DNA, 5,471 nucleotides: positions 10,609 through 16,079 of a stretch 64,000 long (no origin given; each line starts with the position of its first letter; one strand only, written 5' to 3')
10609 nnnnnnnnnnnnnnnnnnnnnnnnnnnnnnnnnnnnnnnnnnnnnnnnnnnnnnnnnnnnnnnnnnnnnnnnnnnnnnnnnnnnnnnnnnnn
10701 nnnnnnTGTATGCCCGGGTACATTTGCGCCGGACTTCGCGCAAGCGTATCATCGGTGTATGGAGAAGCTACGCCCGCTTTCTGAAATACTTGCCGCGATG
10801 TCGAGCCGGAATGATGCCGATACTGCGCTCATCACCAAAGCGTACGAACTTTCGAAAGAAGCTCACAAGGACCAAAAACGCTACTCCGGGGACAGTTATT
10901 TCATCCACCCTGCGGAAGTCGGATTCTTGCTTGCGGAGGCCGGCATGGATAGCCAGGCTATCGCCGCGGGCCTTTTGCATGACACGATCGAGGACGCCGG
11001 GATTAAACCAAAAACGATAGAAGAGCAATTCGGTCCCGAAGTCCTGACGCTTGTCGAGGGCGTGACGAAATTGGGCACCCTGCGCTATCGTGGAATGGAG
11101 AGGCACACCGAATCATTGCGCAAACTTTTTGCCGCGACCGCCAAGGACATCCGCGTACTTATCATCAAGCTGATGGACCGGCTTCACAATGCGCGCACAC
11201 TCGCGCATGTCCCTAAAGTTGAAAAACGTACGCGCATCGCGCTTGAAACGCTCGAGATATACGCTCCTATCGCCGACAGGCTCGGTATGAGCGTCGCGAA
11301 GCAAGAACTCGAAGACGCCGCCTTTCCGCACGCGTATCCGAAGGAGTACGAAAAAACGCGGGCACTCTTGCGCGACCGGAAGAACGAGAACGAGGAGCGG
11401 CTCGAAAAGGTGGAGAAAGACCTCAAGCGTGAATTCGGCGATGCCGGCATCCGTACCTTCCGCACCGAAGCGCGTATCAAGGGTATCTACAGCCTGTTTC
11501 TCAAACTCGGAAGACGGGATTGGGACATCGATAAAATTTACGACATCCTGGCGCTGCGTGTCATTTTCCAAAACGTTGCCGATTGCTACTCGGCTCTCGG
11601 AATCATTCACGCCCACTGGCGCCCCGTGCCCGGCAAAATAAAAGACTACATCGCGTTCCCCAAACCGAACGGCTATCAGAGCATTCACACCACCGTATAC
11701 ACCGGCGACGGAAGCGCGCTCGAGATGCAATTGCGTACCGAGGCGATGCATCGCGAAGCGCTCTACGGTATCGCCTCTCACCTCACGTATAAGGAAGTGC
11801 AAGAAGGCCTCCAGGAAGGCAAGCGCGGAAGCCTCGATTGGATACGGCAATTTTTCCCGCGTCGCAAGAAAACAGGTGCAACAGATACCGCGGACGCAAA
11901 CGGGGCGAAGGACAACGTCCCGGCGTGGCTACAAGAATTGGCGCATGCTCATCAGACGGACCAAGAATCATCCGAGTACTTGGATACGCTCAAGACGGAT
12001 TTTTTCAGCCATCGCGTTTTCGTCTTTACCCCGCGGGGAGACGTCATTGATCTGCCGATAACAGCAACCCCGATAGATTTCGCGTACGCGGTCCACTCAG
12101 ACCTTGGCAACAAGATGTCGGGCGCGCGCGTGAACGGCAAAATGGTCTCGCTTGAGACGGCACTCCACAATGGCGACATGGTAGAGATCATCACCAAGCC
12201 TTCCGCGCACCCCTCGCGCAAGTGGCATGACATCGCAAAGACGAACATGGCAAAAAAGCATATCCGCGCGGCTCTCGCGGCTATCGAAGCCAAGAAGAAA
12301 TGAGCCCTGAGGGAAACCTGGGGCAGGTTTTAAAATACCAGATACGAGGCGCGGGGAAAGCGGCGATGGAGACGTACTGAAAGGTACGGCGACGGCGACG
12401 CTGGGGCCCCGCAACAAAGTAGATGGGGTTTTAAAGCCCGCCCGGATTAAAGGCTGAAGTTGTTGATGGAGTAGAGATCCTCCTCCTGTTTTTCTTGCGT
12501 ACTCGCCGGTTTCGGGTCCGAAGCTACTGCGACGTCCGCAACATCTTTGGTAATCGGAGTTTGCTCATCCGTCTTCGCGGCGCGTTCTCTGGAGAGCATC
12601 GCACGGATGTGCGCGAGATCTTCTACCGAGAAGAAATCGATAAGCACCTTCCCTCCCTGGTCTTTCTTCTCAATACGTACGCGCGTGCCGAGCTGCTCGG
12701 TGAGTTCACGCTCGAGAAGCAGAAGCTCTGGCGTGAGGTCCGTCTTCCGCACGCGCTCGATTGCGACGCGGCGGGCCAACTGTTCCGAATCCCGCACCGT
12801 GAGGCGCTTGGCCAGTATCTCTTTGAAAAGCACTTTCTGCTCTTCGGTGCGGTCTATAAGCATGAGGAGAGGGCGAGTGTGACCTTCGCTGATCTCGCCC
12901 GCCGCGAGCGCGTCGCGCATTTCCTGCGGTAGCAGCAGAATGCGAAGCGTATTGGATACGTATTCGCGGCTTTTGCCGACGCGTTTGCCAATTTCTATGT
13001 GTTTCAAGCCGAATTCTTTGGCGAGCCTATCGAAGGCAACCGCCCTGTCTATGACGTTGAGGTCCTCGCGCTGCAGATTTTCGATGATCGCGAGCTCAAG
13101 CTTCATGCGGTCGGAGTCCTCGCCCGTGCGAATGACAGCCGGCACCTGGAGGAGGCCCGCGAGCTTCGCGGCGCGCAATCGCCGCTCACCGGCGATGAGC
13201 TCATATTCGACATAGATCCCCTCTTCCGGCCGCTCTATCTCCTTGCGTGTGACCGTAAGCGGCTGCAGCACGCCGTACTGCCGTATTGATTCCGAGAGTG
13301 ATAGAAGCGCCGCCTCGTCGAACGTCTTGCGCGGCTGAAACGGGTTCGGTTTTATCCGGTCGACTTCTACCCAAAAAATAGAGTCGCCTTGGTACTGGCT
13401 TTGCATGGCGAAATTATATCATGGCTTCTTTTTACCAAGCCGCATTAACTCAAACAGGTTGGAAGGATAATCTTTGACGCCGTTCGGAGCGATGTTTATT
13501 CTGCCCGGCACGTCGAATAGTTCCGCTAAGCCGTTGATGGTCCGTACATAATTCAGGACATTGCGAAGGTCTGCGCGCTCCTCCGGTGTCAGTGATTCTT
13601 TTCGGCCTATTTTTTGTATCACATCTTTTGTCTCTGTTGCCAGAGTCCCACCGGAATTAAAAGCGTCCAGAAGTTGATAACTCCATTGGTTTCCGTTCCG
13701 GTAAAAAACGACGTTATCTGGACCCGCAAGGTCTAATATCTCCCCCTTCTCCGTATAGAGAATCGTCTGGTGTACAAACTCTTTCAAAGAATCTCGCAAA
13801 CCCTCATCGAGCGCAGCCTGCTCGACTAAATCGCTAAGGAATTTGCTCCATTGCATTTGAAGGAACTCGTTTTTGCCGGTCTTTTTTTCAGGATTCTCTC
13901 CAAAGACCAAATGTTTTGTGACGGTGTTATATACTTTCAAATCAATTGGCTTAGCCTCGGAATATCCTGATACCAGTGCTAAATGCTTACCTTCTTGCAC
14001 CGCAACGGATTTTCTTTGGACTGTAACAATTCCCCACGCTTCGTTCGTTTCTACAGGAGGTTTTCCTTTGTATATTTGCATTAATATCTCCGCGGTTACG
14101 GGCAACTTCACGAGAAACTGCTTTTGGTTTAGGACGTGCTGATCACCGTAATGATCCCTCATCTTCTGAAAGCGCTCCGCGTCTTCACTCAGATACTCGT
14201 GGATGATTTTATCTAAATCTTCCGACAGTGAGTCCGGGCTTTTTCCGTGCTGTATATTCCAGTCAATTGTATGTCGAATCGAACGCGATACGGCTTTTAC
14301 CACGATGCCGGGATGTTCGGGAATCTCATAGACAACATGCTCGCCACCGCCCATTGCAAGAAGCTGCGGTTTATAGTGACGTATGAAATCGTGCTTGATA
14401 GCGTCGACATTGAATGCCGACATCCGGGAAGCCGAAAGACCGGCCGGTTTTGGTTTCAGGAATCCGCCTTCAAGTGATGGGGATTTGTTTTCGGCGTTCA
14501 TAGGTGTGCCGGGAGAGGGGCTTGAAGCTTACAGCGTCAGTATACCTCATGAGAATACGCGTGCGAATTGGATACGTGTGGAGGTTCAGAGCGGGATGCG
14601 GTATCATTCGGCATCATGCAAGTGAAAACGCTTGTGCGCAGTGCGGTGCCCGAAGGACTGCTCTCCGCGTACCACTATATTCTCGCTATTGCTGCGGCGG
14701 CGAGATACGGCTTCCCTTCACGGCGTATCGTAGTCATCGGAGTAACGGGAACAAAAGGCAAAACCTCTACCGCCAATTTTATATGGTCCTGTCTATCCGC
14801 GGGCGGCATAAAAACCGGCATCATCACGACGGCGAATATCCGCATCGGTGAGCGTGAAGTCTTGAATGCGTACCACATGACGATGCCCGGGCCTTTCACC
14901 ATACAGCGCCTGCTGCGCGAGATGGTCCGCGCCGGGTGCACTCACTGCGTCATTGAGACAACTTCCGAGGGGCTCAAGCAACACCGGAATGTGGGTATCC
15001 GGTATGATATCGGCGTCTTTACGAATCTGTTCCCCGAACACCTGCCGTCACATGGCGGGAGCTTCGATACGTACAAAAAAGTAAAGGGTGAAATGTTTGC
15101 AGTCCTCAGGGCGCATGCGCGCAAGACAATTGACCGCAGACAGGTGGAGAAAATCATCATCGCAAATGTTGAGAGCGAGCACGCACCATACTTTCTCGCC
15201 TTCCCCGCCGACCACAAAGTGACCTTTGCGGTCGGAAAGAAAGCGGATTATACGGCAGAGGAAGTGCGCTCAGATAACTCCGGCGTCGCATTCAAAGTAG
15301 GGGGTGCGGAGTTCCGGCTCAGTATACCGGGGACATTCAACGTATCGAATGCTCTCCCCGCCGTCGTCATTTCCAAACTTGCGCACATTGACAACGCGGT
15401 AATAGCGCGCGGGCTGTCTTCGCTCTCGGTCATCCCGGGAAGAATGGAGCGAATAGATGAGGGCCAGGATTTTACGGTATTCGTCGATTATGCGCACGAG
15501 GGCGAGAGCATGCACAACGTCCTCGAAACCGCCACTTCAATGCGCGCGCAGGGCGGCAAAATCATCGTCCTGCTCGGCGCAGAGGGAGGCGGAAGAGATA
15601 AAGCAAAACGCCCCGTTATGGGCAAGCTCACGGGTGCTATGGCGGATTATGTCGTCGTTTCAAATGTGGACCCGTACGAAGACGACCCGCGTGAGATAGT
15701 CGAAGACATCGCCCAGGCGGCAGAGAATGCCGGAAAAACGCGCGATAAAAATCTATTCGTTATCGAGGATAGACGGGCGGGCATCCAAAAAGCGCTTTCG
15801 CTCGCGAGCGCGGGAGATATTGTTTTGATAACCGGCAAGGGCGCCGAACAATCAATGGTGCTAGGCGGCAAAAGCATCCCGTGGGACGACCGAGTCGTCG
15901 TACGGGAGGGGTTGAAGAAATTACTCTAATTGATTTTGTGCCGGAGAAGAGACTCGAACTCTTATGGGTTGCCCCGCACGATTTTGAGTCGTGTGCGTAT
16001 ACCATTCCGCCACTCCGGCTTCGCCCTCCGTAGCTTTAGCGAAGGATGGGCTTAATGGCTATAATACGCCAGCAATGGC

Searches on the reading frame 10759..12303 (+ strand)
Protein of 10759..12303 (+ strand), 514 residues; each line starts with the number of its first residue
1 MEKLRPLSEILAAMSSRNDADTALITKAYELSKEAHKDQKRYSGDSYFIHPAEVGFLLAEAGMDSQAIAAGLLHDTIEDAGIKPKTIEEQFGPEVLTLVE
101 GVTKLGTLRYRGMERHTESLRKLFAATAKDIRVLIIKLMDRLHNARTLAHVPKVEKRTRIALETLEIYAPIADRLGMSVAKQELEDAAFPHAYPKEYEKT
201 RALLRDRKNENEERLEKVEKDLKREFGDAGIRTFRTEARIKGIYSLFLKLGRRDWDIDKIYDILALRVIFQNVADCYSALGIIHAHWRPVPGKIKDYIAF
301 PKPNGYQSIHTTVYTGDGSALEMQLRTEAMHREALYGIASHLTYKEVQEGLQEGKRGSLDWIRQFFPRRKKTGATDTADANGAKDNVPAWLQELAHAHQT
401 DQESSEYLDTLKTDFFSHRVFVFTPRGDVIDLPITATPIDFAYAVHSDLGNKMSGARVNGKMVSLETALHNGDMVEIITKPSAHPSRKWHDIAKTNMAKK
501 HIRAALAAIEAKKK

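Call 8: search_protein_families(library=pfam, proteins=[window:10759-12303:+], max_evalue=0.001)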
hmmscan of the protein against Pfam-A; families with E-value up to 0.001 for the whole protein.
window:10759-12303:+ (514 aa): 4 families
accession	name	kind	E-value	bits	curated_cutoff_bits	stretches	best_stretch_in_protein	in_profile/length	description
PF13328.12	HD_4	-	9.9e-41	139.5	27.2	1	28-177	1-155/156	HD domain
PF04607.23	RelA_SpoT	-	6e-35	120.4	27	1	239-347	2-111/113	Region found in RelA / SpoT proteins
PF02824.27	TGS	-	3.3e-22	78.7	22.2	1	420-479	1-60/60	TGS domain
PF01966.28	HD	-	3.1e-09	37.6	22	1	47-144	1-115/116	HD domain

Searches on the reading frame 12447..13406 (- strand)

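Call 82: search_protein_families(library=pfam, proteins=[window:12447-13406:-], max_evalue=0.0001)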
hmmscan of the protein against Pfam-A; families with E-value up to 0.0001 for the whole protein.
window:12447-13406:- (319 aa): 3 families
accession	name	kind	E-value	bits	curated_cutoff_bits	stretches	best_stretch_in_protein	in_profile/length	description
PF17762.8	HTH_ParB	-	3.2e-29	101.5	22.6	1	114-213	1-99/102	ParB HTH domain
PF02195.25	ParB_N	-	2.2e-26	92.2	26.3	1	12-112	5-95/95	ParB N-terminal domain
PF23552.2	ParB_C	-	3e-09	36.6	23.8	1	226-269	3-47/50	ParB dimerisation domain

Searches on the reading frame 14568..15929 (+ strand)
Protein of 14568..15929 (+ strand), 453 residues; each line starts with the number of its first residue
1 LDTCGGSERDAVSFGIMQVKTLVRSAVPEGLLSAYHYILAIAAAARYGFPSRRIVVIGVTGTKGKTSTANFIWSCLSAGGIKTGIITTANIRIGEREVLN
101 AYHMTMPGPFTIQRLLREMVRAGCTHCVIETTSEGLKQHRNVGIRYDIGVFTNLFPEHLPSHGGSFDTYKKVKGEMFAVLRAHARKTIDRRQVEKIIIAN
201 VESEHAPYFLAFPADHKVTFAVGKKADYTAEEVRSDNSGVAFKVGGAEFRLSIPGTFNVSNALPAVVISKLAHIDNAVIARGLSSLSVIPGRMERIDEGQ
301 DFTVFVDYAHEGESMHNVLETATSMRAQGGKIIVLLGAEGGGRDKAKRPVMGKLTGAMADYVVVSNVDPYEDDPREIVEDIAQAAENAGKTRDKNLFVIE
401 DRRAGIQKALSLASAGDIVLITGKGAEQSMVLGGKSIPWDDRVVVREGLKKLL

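Call 8: search_protein_families(library=pfam, proteins=[window:14568-15929:+], max_evalue=0.001)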
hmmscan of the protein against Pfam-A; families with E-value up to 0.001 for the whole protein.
window:14568-15929:+ (453 aa): 2 families
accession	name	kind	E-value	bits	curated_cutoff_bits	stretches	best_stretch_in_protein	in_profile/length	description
PF08245.18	Mur_ligase_M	-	5.4e-34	118.3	24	1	59-267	1-198/200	Mur ligase middle domain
PF02875.26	Mur_ligase_C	-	4.3e-28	99.1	28.4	1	291-425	1-127/127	Mur ligase, glutamate ligase domain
